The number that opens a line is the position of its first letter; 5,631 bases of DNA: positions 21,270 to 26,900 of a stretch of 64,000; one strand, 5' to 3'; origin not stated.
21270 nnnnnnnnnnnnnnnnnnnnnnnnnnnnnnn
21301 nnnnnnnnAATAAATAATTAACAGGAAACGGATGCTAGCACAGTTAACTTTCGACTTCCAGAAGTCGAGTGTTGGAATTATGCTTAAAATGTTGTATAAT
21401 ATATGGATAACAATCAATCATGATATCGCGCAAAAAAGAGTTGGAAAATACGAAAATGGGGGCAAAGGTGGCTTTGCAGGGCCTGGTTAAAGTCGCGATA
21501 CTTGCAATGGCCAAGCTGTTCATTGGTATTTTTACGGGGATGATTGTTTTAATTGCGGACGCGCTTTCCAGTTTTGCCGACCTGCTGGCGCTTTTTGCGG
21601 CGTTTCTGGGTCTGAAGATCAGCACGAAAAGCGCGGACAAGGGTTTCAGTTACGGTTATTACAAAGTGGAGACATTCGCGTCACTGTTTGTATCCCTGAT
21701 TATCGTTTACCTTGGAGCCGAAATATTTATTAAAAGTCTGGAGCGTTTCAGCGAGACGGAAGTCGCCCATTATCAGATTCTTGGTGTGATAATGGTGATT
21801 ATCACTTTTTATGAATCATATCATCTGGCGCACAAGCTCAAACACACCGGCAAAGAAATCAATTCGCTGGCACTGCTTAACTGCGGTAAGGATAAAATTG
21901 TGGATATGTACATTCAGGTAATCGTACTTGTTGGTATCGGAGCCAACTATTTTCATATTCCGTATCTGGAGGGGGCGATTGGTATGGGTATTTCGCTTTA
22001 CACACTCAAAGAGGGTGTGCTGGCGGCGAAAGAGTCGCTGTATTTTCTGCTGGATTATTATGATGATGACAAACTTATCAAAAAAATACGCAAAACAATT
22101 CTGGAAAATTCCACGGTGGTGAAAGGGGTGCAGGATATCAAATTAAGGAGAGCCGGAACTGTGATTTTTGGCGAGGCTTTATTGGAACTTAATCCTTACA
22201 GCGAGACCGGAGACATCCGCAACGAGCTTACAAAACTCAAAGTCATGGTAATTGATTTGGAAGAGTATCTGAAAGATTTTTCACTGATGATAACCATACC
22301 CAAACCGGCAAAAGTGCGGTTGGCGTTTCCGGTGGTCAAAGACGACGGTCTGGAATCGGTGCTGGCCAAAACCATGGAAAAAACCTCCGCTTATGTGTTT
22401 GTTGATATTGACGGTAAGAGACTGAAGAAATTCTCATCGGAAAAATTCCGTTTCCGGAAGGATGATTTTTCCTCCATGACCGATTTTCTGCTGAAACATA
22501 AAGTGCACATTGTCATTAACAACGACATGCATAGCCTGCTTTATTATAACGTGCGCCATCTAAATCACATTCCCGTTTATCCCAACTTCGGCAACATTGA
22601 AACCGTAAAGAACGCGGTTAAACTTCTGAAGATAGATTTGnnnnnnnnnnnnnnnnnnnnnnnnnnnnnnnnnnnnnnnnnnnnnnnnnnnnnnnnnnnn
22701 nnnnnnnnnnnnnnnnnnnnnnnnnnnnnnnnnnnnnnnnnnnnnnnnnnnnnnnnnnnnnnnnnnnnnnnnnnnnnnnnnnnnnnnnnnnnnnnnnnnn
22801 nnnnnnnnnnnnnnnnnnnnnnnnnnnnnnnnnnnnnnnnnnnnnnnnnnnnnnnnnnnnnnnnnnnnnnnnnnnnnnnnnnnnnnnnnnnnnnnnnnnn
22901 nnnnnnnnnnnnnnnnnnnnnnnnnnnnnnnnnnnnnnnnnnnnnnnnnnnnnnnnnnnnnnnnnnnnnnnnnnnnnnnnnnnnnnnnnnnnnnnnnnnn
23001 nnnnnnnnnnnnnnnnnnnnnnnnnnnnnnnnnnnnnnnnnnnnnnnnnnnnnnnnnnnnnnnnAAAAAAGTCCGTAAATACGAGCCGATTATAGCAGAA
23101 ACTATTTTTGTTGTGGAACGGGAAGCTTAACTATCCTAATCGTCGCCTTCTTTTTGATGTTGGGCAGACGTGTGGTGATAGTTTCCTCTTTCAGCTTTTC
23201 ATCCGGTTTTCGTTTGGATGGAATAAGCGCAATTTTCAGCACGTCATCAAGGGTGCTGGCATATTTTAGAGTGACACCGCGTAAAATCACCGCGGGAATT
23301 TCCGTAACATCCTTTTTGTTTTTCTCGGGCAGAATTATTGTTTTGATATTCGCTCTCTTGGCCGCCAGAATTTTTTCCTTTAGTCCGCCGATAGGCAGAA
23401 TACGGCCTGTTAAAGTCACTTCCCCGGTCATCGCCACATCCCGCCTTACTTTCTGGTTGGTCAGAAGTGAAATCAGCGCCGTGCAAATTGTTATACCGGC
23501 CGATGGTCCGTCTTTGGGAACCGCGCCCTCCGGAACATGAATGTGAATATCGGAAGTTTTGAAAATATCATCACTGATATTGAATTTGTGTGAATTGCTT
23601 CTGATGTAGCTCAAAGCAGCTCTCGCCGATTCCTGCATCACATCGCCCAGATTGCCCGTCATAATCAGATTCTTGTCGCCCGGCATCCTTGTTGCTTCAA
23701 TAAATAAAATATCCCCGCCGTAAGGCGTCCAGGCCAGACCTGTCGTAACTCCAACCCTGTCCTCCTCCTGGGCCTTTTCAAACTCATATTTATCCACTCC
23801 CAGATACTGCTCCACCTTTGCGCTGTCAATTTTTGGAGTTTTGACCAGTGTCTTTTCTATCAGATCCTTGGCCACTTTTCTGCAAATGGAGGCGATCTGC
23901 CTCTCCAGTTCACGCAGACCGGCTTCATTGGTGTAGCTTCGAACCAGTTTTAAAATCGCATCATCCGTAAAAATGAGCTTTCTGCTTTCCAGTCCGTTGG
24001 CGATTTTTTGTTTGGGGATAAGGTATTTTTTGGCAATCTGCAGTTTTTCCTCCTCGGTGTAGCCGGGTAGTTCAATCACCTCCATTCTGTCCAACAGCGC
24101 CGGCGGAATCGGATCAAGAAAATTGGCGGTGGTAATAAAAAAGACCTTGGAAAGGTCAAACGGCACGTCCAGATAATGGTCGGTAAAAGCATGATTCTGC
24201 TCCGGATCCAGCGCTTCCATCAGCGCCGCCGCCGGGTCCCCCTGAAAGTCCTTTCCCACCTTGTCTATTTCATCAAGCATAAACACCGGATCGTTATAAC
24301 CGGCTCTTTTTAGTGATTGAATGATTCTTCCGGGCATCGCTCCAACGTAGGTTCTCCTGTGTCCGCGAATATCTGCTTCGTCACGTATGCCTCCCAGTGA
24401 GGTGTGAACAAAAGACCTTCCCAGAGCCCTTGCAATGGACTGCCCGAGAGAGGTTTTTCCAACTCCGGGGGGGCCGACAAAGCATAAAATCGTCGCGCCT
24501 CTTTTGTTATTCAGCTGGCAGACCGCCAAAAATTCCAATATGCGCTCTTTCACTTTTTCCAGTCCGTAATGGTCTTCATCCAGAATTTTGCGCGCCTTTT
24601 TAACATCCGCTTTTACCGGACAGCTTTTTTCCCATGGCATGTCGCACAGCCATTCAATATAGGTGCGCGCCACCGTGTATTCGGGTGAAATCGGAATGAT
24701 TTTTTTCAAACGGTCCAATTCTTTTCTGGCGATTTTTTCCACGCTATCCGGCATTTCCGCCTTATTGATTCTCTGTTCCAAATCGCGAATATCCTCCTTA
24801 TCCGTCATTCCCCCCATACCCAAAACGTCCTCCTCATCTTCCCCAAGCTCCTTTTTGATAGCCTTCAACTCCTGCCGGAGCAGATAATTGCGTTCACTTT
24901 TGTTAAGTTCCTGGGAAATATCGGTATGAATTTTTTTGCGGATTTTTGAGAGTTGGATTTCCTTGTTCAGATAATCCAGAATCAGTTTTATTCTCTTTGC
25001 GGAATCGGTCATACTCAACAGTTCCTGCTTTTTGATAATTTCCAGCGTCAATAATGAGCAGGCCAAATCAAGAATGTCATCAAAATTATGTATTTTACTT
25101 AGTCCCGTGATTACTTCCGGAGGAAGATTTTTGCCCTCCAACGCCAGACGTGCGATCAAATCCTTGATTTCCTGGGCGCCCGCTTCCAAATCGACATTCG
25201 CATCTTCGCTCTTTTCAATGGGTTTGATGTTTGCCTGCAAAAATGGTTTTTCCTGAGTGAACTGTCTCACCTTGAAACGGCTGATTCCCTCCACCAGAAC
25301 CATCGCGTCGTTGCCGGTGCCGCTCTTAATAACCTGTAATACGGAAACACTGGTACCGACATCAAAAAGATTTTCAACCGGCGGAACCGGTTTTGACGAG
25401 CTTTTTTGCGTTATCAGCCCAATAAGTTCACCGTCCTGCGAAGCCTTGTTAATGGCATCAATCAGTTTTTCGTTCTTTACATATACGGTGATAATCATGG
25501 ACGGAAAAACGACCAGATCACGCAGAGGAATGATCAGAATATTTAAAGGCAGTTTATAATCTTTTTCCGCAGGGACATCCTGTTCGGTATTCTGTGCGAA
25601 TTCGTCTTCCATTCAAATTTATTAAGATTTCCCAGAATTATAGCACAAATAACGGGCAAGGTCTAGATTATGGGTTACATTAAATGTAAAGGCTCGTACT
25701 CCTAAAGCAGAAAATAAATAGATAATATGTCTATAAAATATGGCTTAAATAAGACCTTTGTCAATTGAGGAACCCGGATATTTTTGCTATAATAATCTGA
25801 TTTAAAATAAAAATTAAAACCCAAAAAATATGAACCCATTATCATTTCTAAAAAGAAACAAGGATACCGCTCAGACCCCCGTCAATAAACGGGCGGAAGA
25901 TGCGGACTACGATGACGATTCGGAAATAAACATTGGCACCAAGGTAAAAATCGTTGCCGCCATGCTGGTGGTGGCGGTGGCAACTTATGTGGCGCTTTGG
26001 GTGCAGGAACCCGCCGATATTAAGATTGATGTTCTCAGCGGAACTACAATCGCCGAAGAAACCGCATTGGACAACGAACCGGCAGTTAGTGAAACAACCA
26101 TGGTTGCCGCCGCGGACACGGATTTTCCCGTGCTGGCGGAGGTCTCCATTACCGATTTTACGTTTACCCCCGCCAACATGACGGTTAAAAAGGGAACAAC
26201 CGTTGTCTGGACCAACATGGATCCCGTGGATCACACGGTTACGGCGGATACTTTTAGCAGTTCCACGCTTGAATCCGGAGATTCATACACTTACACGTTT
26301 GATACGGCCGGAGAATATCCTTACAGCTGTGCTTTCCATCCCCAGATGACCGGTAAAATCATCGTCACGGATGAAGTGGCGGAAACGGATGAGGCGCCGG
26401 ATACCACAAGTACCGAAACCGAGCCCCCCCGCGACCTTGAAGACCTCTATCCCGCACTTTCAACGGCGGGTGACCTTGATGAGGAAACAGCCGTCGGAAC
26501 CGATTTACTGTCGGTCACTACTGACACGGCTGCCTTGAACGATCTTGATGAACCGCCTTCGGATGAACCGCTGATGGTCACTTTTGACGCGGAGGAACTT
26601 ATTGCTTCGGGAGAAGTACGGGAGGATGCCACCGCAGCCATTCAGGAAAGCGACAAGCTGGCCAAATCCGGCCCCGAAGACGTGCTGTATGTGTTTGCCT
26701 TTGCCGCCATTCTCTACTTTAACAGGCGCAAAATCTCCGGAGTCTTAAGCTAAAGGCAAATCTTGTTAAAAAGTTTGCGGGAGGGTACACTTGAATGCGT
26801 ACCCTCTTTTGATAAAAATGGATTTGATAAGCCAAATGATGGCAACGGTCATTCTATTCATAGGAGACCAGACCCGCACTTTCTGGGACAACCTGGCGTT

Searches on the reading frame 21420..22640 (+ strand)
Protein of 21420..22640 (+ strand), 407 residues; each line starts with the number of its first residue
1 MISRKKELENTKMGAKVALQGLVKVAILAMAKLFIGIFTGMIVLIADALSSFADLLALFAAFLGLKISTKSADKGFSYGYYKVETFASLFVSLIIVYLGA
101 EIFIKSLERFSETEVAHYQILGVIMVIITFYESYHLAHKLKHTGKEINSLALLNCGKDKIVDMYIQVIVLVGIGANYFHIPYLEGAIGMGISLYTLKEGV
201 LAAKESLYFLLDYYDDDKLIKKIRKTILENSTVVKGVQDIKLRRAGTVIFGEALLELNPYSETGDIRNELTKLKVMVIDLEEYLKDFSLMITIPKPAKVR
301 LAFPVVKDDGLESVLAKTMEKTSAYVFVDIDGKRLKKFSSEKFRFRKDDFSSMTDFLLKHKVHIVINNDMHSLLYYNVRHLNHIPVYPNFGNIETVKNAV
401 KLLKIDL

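Call 94: search_protein_families(library=pfam, proteins=[window:21420-22640:+], max_evalue=0.0001)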
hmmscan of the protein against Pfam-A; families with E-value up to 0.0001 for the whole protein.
window:21420-22640:+ (407 aa): 1 family
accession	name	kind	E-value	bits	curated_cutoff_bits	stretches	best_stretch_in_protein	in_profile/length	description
PF01545.26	Cation_efflux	-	1.4e-34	120.1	26.6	1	26-211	9-198/198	Cation efflux family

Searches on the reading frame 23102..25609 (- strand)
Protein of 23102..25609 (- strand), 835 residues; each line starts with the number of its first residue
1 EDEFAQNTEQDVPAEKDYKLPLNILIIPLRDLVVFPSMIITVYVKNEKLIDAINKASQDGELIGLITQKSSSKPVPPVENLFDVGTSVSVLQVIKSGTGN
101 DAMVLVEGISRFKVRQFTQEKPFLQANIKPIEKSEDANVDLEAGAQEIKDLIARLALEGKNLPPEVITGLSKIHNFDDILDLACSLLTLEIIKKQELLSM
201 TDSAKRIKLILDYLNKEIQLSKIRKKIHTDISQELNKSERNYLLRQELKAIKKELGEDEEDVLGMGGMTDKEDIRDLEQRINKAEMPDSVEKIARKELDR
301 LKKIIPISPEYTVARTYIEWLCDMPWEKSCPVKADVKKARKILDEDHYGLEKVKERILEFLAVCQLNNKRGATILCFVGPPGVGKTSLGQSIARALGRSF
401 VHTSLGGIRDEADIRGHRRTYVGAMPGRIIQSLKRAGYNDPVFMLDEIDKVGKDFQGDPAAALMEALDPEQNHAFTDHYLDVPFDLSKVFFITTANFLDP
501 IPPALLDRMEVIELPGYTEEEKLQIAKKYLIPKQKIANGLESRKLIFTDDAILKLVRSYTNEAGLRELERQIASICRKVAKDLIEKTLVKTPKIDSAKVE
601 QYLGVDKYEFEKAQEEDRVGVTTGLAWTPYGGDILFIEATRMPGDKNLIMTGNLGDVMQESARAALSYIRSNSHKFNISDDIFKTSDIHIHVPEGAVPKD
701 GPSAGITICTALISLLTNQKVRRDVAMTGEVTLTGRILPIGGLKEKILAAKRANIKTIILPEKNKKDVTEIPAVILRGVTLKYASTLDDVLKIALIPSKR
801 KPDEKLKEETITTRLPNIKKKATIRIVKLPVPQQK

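Call 17: search_protein_families(library=pfam, proteins=[window:23102-25609:-], max_evalue=0.001)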
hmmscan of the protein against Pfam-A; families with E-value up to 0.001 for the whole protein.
window:23102-25609:- (835 aa): 9 families
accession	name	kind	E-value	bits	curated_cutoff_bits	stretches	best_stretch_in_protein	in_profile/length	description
PF05362.19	Lon_C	-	1.4e-93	312.6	21.1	1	593-796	1-204/205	Lon protease (S16) C-terminal proteolytic domain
PF02190.22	LON_substr_bdg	-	3.5e-38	132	28.7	1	24-216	2-200/200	ATP-dependent protease La (LON) substrate-binding domain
PF00004.35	AAA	-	1.2e-23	84.4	21.2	1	375-512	1-126/131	ATPase family associated with various cellular activities (AAA)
PF22667.2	Lon_lid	-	1.1e-19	70.2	27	1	537-587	2-52/57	Lon protease AAA+ ATPase lid domain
PF07728.20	AAA_5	-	1.7e-09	38.2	22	1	375-509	2-139/139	AAA domain (dynein-related subfamily)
PF13541.12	ChlI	-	5.3e-09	36.5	27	1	637-764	1-121/121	Subunit ChlI of Mg-chelatase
PF05496.18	RuvB_N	-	5.8e-05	23.3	27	1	345-414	7-75/159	Holliday junction DNA helicase RuvB P-loop domain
PF08298.17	AAA_PrkA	-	0.00013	21.6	25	1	337-399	51-112/358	PrkA AAA domain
PF13401.12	AAA_22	-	0.00047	20.9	27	0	371-451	4-96/130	AAA domain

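Call 19: find_related_loci(query=window:23102-25609:-, collection=genome_contigs, flank=2000)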
Query window:23102-25609:- (835 aa) in genome_contigs; peptide patterns used: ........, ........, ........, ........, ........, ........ (x = any residue, [..] = any of these).
600 stretches matched a pattern (row limit reached: there are more); 600 encode a relative of the query (tblastn E <= 1e-3); the best 80 are kept; 80 distinct loci.
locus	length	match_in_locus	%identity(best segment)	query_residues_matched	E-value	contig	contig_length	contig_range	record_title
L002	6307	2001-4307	52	17-795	0e+0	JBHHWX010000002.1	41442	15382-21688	MAG: bacterium isolate D_3_bin.27 NODE_160_length_41442_cov_5.814821, whole genome shotgun sequence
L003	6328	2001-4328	49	19-802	0e+0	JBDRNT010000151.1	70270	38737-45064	MAG: Candidatus Eisenbacteria bacterium isolate MEGAHIT-group-1.912 k141_9563127, whole genome shotgun sequence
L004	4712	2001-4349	50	11-802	0e+0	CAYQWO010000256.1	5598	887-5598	MAG TPA_asm: uncultured Syntrophaceae bacterium isolate SRP231805_co1_105 genome assembly, contig: NODE_16430_length_559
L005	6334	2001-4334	51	15-800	0e+0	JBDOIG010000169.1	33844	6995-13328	MAG: Thermodesulfovibrionales bacterium isolate TC202112_Ori_Bins005 k147_36779, whole genome shotgun sequence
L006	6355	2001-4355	49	1-795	0e+0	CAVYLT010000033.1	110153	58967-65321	MAG: Nitrospirota bacterium isolate MFD01299.bin.2.211 genome assembly, contig: contig_140613, whole genome shotgun sequ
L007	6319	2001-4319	49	10-795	0e+0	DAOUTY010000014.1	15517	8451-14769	MAG TPA_asm: Chloroflexota bacterium isolate CSMAG_809 CSMAG_809_k141_422000_length_15517_cov_11.7968, whole genome shot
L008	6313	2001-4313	49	15-795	0e+0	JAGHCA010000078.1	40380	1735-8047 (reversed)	MAG: Dehalococcoidia bacterium isolate AUK270 PB_MBMC_224_c_000000000029, whole genome shotgun sequence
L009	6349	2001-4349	51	15-807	0e+0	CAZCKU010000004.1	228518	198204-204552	MAG TPA_asm: uncultured Thermodesulfovibrio sp. isolate binchicken_co269_38 genome assembly, contig: NODE_44_length_2285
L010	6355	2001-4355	49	1-795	0e+0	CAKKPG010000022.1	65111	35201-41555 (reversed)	Nitrospiria bacterium isolate Hainich-H41-bin024-1 genome assembly, contig: H41-bin024_1_Hain_H41_01um_R1_424_length_651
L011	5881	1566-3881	50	15-795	0e+0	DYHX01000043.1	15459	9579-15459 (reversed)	MAG TPA_asm: Nitrospira japonica isolate DR5_44_14 Afr_mines_DR5_628_length_15459_cov_5_769865, whole genome shotgun seq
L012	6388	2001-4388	49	9-811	0e+0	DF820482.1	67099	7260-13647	Bacterium UASB270 DNA, scaffold: UASB270_scaffold_20, whole genome shotgun sequence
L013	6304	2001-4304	49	17-795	0e+0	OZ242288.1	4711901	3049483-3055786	MAG: uncultured Candidatus Binatia bacterium isolate 92a940bf-e797-4da1-8ec4-eab1d584ba41 genome assembly, chromosome: 1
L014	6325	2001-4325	49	16-799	0e+0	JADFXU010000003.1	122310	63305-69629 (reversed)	MAG: Nitrospirae bacterium isolate nDJH15bin8 nDJH15_bin8_NODE_3_length_122310_cov_8.264112, whole genome shotgun sequen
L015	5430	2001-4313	49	15-795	0e+0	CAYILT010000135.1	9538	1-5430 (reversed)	MAG TPA_asm: uncultured Nitrospiraceae bacterium isolate ERP119705_co22_392 genome assembly, contig: NODE_5651_length_95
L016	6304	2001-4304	49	17-795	0e+0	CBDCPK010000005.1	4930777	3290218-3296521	MAG: uncultured Candidatus Binatia bacterium isolate e85f1b99-d511-4c74-aca6-82eb56c94599 genome assembly, contig: chrom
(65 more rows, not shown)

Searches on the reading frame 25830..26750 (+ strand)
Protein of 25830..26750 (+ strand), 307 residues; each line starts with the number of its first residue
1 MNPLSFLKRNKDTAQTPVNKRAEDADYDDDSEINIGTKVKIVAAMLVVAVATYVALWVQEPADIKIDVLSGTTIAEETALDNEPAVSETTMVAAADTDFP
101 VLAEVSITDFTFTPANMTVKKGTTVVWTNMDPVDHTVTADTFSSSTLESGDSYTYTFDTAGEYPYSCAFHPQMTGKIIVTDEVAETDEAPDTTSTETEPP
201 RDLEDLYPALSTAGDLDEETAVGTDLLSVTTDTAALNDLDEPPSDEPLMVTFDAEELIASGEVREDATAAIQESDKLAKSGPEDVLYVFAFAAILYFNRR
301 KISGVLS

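Call 94: search_protein_families(library=pfam, proteins=[window:25830-26750:+], max_evalue=0.0001)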
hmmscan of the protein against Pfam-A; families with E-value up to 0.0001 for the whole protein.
window:25830-26750:+ (307 aa): 2 families
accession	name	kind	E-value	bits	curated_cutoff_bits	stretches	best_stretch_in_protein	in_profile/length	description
PF13473.12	Cupredoxin_1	-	9.2e-12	45.3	27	1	98-179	22-104/104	Cupredoxin-like domain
PF00127.26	Copper-bind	-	1.2e-09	38.9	21.2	1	102-179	4-98/99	Copper binding proteins, plastocyanin/azurin family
